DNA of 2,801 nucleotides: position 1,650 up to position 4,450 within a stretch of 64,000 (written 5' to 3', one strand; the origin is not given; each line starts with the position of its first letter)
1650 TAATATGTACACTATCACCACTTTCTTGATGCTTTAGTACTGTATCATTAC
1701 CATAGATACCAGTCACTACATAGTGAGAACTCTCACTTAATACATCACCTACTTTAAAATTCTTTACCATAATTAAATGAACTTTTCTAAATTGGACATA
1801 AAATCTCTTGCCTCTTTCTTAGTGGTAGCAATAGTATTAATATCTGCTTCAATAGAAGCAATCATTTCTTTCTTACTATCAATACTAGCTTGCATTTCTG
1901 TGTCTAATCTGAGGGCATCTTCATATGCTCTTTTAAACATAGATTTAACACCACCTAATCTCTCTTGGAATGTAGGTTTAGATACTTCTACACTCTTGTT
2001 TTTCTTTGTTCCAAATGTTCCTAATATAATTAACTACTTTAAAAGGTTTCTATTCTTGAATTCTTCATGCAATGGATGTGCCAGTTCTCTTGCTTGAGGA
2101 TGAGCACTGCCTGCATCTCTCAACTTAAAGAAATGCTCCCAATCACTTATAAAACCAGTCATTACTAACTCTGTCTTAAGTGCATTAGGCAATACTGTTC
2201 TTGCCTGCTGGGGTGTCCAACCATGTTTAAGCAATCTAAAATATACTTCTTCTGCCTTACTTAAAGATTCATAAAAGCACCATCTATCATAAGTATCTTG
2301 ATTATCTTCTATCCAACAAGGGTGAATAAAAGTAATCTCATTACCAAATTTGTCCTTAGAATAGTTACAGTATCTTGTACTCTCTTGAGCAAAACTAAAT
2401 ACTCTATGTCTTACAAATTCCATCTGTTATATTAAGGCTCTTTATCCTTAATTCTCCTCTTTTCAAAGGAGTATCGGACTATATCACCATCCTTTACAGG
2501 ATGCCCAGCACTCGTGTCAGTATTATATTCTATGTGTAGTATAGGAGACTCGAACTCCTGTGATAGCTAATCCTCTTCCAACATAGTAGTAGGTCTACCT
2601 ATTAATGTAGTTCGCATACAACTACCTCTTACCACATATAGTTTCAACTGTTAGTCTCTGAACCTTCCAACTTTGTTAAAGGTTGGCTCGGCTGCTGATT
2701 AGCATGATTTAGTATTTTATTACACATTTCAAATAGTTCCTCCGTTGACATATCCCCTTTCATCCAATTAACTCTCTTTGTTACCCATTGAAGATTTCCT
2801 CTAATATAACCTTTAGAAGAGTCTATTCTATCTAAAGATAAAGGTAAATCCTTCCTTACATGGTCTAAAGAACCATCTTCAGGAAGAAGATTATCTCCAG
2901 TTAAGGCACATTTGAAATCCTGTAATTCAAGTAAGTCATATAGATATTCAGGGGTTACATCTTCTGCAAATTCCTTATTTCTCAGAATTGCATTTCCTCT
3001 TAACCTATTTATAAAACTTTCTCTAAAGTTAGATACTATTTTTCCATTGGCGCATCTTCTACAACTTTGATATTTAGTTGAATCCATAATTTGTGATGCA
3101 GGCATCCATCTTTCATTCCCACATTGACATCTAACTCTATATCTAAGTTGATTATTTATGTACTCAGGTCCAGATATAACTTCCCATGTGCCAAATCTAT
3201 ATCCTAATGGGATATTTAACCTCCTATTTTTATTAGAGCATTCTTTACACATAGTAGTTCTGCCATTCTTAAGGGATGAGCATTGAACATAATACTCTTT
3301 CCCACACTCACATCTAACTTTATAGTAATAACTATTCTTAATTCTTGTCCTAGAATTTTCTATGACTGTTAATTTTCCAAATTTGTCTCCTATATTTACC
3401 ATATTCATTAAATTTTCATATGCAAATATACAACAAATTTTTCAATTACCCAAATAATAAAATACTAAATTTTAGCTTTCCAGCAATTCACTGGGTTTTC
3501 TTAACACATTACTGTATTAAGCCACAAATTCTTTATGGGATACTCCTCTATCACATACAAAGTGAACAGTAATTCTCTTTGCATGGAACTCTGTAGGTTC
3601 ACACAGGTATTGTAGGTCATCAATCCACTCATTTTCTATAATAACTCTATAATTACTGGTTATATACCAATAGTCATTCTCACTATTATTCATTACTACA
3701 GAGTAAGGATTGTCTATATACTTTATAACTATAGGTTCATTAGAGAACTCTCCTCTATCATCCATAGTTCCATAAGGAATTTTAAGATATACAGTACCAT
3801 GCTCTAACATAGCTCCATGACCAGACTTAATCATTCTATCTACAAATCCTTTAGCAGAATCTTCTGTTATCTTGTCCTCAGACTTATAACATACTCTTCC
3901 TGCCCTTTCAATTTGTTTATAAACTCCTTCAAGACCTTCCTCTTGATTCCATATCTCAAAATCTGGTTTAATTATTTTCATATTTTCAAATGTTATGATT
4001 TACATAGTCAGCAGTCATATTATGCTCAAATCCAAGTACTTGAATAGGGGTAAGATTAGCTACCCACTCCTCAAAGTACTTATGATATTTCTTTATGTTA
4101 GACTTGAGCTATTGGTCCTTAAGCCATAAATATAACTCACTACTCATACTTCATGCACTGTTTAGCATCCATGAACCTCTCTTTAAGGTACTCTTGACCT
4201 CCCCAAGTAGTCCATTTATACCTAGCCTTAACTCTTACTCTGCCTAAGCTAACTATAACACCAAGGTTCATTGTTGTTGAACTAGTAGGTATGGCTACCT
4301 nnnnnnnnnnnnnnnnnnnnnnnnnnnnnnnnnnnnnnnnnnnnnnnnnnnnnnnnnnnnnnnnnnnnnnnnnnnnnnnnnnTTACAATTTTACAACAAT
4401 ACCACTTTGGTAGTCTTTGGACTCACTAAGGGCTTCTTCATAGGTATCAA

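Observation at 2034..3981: thyX is split by a roughly 1.1-kb intron-like element encoding an HNH homing endonuclease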

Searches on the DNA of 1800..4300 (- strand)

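Call 3: search_rna_families(source=window, start=1800, end=4300, threshold=evalue, max_evalue=1, show_alignments=3)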
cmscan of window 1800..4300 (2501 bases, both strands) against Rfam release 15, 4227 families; matches with E-value up to 1: 0.
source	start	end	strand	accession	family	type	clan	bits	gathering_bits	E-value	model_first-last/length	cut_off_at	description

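Call 8: search_dna_similar(query=window:1800-4300:-, collection=phages, mode=distant, max_rows=30)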
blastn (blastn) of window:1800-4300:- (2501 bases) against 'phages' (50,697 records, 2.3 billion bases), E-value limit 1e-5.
Records with a match: 73; places in all: 80; records where one place covers at least 80% of the query: 0.
Best place of each record, by identity: 90-95% 3; 80-90% 30; 60-80% 40.
By first word of the organism name: Bacteroides 31; uncultured 26; Bacteriophage 8; IAS 2; Bacillus 2; Kehishuvirus 1; Kolpuevirus 1; Dulem 1; Sporosarcina 1.
By host as written in the record: - 34; Bacteroides intestinalis DSM 108646 25; Bacteroides cellulosilyticus 2; Bacteroides intestinalis APC919/174 2; Bacteroides thetaiotaomicron VPI-5484 2; Homo sapiens 2; Bacillus anthracis 2; Bacteroides thetaiotaomicron VPI-5486 1; and 3 more.
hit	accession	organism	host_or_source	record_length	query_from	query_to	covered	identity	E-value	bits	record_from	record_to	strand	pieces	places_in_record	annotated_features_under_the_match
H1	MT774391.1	uncultured phage cr126_1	human feces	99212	316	2501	41%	92.1%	0e+0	1470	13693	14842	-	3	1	flavin-dependent thymidylate synthase | hypothetical protein | mRNAse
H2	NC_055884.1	uncultured phage cr126_1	human feces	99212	316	2501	41%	92.1%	0e+0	1470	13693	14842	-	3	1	flavin-dependent thymidylate synthase | hypothetical protein | mRNAse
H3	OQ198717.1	Kehishuvirus sp. 'tikkala'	Bacteroides cellulosilyticus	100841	318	2233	43%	77.1%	5e-104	850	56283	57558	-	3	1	flavin-dependent thymidylate synthase (x2) | hypothetical protein | tail fiber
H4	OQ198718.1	Kolpuevirus sp. 'frurule'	Bacteroides cellulosilyticus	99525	316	2243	42%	75.0%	2e-85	763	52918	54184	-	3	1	flavin-dependent thymidylate synthase (x2) | hypothetical protein | toxin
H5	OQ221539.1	Bacteroides phage PhiCrAssBcn4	Bacteroides intestinalis DSM 108646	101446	318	2436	31%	84.7%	6e-135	880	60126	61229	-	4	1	thymidylate synthase, flavin-dependent | nuclear pore complex-type fold containing protein | hypothetical protein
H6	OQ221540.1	Bacteroides phage PhiCrAssBcn5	Bacteroides intestinalis DSM 108646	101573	318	2436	31%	84.7%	6e-135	880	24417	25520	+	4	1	thymidylate synthase, flavin-dependent | nuclear pore complex-type fold containing protein | hypothetical protein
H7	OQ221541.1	Bacteroides phage PhiCrAssBcn6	Bacteroides intestinalis DSM 108646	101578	318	2436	31%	84.7%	6e-135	880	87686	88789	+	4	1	thymidylate synthase, flavin-dependent | nuclear pore complex-type fold containing protein | hypothetical protein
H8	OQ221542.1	Bacteroides phage PhiCrAssBcn7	Bacteroides intestinalis DSM 108646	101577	318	2436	31%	84.7%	6e-135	880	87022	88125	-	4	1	thymidylate synthase, flavin-dependent | nuclear pore complex-type fold containing protein | hypothetical protein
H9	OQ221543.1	Bacteroides phage PhiCrAssBcn8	Bacteroides intestinalis DSM 108646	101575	318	2436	31%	84.7%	6e-135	880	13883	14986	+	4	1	thymidylate synthase, flavin-dependent | nuclear pore complex-type fold containing protein | hypothetical protein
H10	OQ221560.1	Bacteroides phage PhiCrAssBcn25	Bacteroides intestinalis DSM 108646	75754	300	2436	32%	82.2%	9e-133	804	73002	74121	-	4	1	thymidylate synthase, flavin-dependent | nuclear pore complex-type fold containing protein | toxin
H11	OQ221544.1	Bacteroides phage PhiCrAssBcn9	Bacteroides intestinalis DSM 108646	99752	318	2436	33%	78.2%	3e-82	673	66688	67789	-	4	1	thymidylate synthase, flavin-dependent | nuclear pore complex-type fold containing protein | hypothetical protein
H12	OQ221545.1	Bacteroides phage PhiCrAssBcn10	Bacteroides intestinalis DSM 108646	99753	318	2436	33%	78.2%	3e-82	673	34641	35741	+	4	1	thymidylate synthase, flavin-dependent | nuclear pore complex-type fold containing protein | hypothetical protein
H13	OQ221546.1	Bacteroides phage PhiCrAssBcn11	Bacteroides intestinalis DSM 108646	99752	318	2436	33%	78.2%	3e-82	673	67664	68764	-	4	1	thymidylate synthase, flavin-dependent | nuclear pore complex-type fold containing protein | hypothetical protein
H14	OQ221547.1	Bacteroides phage PhiCrAssBcn12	Bacteroides intestinalis DSM 108646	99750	318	2436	33%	78.2%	3e-82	673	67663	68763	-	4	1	thymidylate synthase, flavin-dependent | nuclear pore complex-type fold containing protein | hypothetical protein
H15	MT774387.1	uncultured phage cr111_1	human feces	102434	635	2237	33%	76.0%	3e-38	561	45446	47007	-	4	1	hypothetical protein | flavin-dependent thymidylate synthase (x2)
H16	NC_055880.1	uncultured phage cr111_1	human feces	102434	635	2237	33%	76.0%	3e-38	561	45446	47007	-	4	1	endonuclease | flavin-dependent thymidylate synthase (x2)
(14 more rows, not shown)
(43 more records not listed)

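Call 9: get_annotated_region(hit=H1, flank=1500)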
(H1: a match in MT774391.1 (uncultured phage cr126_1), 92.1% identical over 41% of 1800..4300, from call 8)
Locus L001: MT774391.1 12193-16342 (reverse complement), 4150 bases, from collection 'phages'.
description: Uncultured phage cr126_1, complete genome.
organism: uncultured phage cr126_1 (NCBI taxid 2772075)
taxonomy: Viruses; Duplodnaviria; Heunggongvirae; Uroviricota; Caudoviricetes; Crassvirales; Steigviridae; Asinivirinae; Kolpuevirus; Kolpuevirus hominis
host: -; source: human feces; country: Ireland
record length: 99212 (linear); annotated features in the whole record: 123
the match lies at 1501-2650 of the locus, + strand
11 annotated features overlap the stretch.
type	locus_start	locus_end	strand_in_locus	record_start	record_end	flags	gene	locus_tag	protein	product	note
CDS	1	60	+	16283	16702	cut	-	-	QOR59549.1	hypothetical protein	gp_24959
CDS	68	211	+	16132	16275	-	-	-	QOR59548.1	hypothetical protein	gp_24958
CDS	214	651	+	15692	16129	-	-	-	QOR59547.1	polynucleotide kinase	gp_24957; Polynucleotide kinase [phiCrAss001]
CDS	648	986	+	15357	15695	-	-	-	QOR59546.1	Zn-ribbon protein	gp_24956; Zn-ribbon protein [phiCrAss001]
CDS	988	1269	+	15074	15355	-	-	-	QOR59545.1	hypothetical protein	gp_24955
CDS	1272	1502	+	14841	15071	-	-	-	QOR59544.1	mRNAse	gp_24954; HicA toxin (mRNAse) [phiCrAss001]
CDS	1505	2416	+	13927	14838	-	-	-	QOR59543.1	flavin-dependent thymidylate synthase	gp_24953; Thymidylate synthase, flavin-dependent [phiCrAss001]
CDS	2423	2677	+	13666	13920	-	-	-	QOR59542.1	hypothetical protein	gp_24952; Contains nuclear pore complex-type fold [phiCrAss001]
CDS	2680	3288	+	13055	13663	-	-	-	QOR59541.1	hypothetical protein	gp_24951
CDS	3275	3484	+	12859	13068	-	-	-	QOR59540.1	hypothetical protein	gp_24950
CDS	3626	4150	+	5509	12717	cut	-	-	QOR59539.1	DUF1768 domain-containing protein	gp_24949; VOG0154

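Call 10: get_annotated_region(hit=H3, flank=1500)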
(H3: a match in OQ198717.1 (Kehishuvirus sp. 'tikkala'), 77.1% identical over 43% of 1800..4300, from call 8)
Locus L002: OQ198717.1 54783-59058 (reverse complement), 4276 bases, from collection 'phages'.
description: Kehishuvirus sp. 'tikkala', complete genome.
organism: Kehishuvirus sp. 'tikkala' (NCBI taxid 3028513)
taxonomy: Viruses; Duplodnaviria; Heunggongvirae; Uroviricota; Caudoviricetes; Crassvirales; Steigviridae; Asinivirinae; Kehishuvirus
host: Bacteroides cellulosilyticus; source: wastewater; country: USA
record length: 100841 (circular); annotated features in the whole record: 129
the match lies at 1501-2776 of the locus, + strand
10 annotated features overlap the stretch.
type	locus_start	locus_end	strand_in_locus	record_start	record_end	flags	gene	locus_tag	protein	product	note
CDS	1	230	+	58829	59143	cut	-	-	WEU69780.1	hypothetical protein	-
CDS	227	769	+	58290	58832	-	-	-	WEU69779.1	His-Xaa-Ser system radical SAM maturase HxsC-like protein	-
CDS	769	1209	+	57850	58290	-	-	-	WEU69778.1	toxin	HicA toxin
CDS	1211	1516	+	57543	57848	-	-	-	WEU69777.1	tail fiber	-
CDS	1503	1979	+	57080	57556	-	-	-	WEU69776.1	flavin-dependent thymidylate synthase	-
CDS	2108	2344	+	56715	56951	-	-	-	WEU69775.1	hypothetical protein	-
CDS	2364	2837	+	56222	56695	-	-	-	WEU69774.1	flavin-dependent thymidylate synthase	-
CDS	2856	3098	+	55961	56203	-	-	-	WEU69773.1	nuclear pore complex-type fold containing protein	-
CDS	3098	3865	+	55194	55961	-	-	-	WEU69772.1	von Willebrand factor type A-like domain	gene51_IAS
CDS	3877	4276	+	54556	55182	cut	-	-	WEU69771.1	hypothetical protein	-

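Call 11: get_annotated_region(hit=H4, flank=1500)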
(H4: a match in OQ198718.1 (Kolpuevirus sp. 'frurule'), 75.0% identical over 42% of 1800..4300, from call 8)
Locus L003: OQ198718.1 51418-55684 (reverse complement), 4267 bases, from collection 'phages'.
description: Kolpuevirus sp. 'frurule' isolate Bc03, complete genome.
organism: Kolpuevirus sp. 'frurule' (NCBI taxid 3028514)
taxonomy: Viruses; Duplodnaviria; Heunggongvirae; Uroviricota; Caudoviricetes; Crassvirales; Steigviridae; Asinivirinae; Kolpuevirus
host: Bacteroides cellulosilyticus; source: wastewater; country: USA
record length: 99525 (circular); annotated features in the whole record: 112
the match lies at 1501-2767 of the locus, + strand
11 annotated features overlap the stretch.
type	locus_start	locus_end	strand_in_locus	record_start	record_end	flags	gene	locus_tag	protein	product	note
CDS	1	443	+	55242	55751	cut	-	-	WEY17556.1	polynucleotide kinase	-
CDS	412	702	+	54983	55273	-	-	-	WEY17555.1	hypothetical protein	-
CDS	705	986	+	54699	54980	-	-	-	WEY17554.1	zinc-ribbon protein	-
CDS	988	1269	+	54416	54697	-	-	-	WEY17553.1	hypothetical protein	-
CDS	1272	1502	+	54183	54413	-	-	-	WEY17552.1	toxin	HicA toxin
CDS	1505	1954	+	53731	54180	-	-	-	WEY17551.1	flavin-dependent thymidylate synthase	-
CDS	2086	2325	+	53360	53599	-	-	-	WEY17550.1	hypothetical protein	-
CDS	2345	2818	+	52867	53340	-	-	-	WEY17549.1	flavin-dependent thymidylate synthase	-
CDS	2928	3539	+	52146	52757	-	-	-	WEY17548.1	hypothetical protein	gene51_IAS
CDS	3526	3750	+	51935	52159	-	-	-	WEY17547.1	putative transmembrane protein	-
CDS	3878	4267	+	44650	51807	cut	-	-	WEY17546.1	putative RNA polymerase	-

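Call 12: get_annotated_region(hit=H16, flank=1500)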
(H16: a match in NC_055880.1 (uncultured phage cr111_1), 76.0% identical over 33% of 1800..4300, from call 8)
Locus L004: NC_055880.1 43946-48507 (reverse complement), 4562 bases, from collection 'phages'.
description: CrAssphage cr111_1, complete genome.
organism: uncultured phage cr111_1 (NCBI taxid 2772071)
taxonomy: Viruses; Duplodnaviria; Heunggongvirae; Uroviricota; Caudoviricetes; Crassvirales; Steigviridae; Asinivirinae; Lahndsivirus; Lahndsivirus rarus
host: -; source: human feces; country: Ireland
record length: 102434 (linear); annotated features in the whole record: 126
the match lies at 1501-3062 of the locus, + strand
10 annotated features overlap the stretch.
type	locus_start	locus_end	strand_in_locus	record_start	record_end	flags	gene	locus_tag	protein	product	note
CDS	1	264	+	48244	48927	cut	-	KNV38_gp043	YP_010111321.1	VOG0020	gp_23272; deoxynucleoside monophosphate kinase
CDS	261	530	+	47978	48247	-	-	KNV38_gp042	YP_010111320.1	thioredoxin domain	gp_23271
CDS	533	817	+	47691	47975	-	-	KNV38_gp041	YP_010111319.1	hypothetical protein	gp_23270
CDS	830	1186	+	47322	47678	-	-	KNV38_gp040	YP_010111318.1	hypothetical protein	gp_23269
CDS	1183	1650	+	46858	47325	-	-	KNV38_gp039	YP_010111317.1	flavin-dependent thymidylate synthase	gp_23268; Thymidylate synthase, flavin-dependent [phiCrAss001]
CDS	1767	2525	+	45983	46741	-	-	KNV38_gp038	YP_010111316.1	endonuclease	gp_23267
CDS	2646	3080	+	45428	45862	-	-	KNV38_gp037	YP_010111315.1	flavin-dependent thymidylate synthase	gp_23266; Thymidylate synthase, flavin-dependent [phiCrAss001]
CDS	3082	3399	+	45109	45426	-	-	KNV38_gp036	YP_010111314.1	hypothetical protein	gp_23265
CDS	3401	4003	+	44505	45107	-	-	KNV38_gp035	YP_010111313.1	hypothetical protein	gp_23264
CDS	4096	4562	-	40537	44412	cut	-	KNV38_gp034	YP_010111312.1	putative RNA-polymerase subunit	gp_23263; putative RNA-polymerase subunit [phiCrAss001]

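Call 14: search_rna_families(sources=[L002, L003, L004], threshold=evalue, max_evalue=1, show_alignments=3)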
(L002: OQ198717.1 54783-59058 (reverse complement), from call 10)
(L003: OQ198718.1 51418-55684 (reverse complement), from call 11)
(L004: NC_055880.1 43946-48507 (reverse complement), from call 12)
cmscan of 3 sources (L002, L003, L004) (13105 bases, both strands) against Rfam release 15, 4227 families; matches with E-value up to 1: 6.
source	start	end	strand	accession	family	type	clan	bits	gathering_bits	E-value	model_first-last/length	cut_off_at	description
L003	1927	2312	+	RF00028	Intron_gpI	Intron;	-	74.1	50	1.3e-17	1-253/253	no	Group I catalytic intron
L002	1952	2331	+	RF00028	Intron_gpI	Intron;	-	71.8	50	6.1e-17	1-253/253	no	Group I catalytic intron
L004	2405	2615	+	RF00028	Intron_gpI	Intron;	-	40.1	50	2e-07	1-253/253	no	Group I catalytic intron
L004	4012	4166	-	RF04184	BTnc060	Gene; sRNA;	-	31.2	228.9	0.13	1-213/213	no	Bacteroides sRNA BTnc060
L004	3992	4059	-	RF00834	mir-268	Gene; miRNA;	-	24.7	47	0.78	1-89/89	no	mir-268 microRNA precursor family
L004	4011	4051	-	RF00084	CsrC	Gene; sRNA;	CL00106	23.9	61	0.00073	204-244/255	no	CsrC RNA family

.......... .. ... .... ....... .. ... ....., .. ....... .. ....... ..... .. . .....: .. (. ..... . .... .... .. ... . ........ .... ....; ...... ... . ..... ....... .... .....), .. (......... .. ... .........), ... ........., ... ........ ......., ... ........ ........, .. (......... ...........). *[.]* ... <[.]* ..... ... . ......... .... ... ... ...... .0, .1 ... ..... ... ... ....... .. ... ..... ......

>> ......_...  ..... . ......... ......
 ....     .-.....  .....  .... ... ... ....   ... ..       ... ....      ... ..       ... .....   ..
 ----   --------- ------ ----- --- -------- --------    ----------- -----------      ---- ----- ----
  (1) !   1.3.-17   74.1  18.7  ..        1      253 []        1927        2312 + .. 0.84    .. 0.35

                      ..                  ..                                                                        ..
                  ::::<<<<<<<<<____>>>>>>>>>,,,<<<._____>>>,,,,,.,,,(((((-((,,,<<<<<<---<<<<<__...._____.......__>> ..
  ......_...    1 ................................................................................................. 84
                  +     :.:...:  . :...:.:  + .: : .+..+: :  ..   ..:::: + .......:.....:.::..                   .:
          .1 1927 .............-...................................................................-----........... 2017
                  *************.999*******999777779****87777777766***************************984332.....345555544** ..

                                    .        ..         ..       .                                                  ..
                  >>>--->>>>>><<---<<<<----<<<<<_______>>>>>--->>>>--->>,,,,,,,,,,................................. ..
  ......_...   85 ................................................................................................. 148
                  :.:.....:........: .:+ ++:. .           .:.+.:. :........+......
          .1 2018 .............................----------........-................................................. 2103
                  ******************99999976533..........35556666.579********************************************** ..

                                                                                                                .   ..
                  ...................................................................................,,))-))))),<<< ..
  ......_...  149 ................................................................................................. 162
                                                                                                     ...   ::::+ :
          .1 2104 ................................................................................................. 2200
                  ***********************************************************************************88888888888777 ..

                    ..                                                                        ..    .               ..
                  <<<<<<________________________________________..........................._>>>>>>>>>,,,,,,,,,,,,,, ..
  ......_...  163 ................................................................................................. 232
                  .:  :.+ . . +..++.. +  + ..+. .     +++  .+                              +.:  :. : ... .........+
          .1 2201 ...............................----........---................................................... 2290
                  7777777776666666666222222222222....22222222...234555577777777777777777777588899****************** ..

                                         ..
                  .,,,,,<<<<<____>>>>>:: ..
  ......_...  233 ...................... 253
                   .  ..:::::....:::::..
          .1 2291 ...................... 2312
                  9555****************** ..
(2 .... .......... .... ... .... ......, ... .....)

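Call 15: search_rna_families(source=window, start=2400, end=2720, threshold=evalue, max_evalue=10, show_alignments=3)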
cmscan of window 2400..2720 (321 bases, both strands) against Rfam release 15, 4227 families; matches with E-value up to 10: 4.
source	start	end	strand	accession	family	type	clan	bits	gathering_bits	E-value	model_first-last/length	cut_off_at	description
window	2454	2720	-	RF00028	Intron_gpI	Intron;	-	35.9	50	8.3e-08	71-253/253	5'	Group I catalytic intron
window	2431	2449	-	RF03141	S4-Flavobacteria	Cis-reg; leader;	CL00119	15.1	35.2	8.4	9-25/33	no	S4-Flavobacteria ribosomal protein leader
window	2596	2684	+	RF01617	ceN113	Gene; snRNA; snoRNA; CD-box;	-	14.7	40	9.1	1-131/131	no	Caenorhabditis snoRNA ceN113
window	2585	2652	+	RF02340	DENV_SLA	Cis-reg;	CL00129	14.5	50.5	5.9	1-72/72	no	Dengue virus SLA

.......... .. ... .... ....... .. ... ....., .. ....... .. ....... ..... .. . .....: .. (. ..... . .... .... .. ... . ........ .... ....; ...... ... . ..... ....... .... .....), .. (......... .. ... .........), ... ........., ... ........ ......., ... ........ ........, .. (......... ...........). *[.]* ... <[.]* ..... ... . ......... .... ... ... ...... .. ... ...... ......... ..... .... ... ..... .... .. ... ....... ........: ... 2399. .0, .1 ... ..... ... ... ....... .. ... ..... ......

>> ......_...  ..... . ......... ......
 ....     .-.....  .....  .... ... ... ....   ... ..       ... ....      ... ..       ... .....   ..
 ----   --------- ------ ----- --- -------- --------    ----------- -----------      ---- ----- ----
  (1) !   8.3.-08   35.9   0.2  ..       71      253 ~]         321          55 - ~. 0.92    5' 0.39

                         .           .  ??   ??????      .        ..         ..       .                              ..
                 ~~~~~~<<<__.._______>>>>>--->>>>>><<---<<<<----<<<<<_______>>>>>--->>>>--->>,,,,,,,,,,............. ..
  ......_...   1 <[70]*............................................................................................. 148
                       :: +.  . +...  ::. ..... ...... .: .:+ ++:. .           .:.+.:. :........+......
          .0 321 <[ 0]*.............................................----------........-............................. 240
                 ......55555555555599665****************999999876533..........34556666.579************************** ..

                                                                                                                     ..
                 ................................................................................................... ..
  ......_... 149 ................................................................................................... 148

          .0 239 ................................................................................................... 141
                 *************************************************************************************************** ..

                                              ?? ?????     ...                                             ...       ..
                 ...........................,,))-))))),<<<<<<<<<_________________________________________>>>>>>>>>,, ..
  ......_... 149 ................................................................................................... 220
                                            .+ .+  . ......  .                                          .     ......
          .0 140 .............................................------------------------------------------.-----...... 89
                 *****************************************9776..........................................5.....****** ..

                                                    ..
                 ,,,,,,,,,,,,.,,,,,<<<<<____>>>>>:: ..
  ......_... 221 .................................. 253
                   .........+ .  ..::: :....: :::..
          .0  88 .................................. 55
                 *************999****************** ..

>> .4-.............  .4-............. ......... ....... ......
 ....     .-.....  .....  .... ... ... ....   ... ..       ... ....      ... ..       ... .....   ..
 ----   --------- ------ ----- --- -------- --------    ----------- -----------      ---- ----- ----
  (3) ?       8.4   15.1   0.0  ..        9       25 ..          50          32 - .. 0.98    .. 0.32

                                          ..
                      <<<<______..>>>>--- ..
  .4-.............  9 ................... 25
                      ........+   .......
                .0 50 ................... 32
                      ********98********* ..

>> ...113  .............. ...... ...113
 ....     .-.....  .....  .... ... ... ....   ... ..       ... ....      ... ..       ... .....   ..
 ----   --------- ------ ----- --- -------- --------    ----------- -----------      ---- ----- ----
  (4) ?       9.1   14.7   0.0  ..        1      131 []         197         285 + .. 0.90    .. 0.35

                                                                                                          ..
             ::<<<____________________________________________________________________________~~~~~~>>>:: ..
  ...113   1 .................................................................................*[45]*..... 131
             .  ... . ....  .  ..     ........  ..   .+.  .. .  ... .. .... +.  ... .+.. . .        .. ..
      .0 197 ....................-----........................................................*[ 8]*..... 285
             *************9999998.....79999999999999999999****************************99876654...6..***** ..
